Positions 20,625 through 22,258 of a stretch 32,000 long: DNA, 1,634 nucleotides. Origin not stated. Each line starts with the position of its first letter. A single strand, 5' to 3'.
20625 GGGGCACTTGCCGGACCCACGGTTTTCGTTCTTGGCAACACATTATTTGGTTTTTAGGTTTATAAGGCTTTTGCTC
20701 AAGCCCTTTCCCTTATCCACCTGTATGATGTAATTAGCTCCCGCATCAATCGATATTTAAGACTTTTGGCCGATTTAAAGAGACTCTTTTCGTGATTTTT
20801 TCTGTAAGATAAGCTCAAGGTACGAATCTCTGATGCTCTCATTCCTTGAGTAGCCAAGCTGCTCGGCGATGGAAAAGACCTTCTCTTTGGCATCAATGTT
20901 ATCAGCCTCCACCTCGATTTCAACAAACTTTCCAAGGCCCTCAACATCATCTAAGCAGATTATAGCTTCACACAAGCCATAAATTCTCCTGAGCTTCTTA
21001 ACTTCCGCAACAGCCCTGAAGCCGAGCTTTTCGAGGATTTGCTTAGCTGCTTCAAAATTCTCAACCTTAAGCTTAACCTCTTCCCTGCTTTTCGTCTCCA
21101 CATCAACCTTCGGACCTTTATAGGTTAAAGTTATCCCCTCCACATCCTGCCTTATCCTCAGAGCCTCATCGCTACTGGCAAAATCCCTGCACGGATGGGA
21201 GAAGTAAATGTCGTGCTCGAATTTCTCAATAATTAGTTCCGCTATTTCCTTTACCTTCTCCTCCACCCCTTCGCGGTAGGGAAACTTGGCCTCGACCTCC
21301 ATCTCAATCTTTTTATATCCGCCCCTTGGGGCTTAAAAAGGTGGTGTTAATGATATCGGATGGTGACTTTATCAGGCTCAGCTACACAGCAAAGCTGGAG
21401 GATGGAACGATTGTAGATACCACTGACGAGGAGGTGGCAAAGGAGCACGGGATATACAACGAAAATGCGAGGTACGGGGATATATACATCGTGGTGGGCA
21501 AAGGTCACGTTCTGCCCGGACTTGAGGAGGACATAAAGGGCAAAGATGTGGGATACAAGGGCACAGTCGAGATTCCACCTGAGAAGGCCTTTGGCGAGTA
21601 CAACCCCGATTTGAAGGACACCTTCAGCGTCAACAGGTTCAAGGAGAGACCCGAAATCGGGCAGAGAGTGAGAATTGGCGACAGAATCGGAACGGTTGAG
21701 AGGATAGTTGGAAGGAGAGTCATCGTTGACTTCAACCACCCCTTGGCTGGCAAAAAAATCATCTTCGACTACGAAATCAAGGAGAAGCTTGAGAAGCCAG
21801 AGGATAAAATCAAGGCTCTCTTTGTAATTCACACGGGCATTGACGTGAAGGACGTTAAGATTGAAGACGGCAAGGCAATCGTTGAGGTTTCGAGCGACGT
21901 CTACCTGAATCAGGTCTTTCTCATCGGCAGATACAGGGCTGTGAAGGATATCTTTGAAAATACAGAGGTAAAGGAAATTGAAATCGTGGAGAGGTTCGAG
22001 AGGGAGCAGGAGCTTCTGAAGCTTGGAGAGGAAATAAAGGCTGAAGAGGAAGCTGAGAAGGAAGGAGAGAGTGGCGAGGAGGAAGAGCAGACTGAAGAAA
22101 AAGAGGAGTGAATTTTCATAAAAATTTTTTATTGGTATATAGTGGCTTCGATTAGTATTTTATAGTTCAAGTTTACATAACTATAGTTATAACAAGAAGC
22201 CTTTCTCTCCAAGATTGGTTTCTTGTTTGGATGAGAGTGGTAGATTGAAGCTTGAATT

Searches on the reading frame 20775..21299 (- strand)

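Call 28: search_protein_families(library=pfam, proteins=[window:20775-21299:-], max_evalue=0.001)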
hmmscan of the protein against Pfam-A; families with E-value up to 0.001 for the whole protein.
window:20775-21299:- (174 aa): 1 family
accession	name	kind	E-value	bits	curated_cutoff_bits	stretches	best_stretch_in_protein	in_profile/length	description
PF01928.26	CYTH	-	8.4e-36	123.9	23.2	1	1-160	3-179/179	CYTH domain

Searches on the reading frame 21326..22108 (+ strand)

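Call 28: search_protein_families(library=pfam, proteins=[window:21326-22108:+], max_evalue=0.001)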
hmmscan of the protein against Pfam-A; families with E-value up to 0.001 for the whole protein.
window:21326-22108:+ (261 aa): 2 families
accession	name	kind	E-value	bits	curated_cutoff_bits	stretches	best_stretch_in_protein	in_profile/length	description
PF00254.34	FKBP_C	-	3.1e-10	40.7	21.1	1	11-92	6-74/94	FKBP-type peptidyl-prolyl cis-trans isomerase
PF22199.2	FKBP26_IF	-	5.1e-05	23.6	27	1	108-140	14-46/46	FKBP26, IF domain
